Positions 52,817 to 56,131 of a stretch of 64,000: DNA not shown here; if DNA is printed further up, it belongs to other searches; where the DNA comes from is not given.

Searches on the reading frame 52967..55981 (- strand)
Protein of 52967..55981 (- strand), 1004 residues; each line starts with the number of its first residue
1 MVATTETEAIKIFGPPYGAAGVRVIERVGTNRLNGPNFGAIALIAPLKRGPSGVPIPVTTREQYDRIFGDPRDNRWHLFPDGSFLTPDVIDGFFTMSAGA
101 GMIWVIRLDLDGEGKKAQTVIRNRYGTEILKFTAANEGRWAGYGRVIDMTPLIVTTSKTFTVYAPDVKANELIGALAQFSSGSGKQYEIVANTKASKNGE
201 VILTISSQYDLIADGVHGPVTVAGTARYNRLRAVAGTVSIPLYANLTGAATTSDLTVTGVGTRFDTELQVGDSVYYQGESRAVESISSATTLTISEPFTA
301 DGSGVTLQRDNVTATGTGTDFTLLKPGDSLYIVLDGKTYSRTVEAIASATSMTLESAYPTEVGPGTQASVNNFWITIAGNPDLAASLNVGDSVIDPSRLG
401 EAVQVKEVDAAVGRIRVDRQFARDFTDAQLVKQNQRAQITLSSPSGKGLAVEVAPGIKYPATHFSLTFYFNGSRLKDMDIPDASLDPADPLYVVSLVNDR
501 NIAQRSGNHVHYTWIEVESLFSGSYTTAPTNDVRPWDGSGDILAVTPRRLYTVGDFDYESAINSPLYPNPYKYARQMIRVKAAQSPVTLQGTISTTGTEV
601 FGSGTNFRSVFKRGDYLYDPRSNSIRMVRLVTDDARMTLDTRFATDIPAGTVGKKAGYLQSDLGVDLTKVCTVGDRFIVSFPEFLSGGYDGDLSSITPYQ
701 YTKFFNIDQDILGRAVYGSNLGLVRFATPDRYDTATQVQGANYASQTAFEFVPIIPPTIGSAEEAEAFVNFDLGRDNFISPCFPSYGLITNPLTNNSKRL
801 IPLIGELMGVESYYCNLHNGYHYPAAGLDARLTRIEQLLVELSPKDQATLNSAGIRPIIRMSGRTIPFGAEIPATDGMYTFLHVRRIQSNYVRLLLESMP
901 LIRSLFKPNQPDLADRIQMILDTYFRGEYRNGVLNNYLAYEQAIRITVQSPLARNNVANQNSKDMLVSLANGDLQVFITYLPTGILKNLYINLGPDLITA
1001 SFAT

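Call 22: search_protein_families(library=pfam, proteins=[window:52967-55981:-], max_evalue=0.01)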
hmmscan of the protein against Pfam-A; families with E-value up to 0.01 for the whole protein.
window:52967-55981:- (1004 aa): 0 families

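Call 23: search_protein_families(library=phrogs, proteins=[window:52967-55981:-], max_evalue=0.01)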
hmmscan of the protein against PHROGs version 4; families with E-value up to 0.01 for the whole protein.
window:52967-55981:- (1004 aa): 6 families
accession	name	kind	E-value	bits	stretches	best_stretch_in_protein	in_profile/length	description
phrog_1980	-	tail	1.7e-15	58.3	2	305-358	9-63/449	tail fiber protein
phrog_17834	-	unknown function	2.1e-08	34.6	1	305-359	12-67/458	-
phrog_6567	-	unknown function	3.3e-08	34.8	0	214-301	19-98/272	-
phrog_5838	-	head and packaging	0.00026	19.9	0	234-297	493-552/1106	virion structural protein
phrog_1591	-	tail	0.0032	17.8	0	312-360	15-66/484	tail fiber protein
phrog_279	-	tail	0.0087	15.9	0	30-138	26-112/489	tail sheath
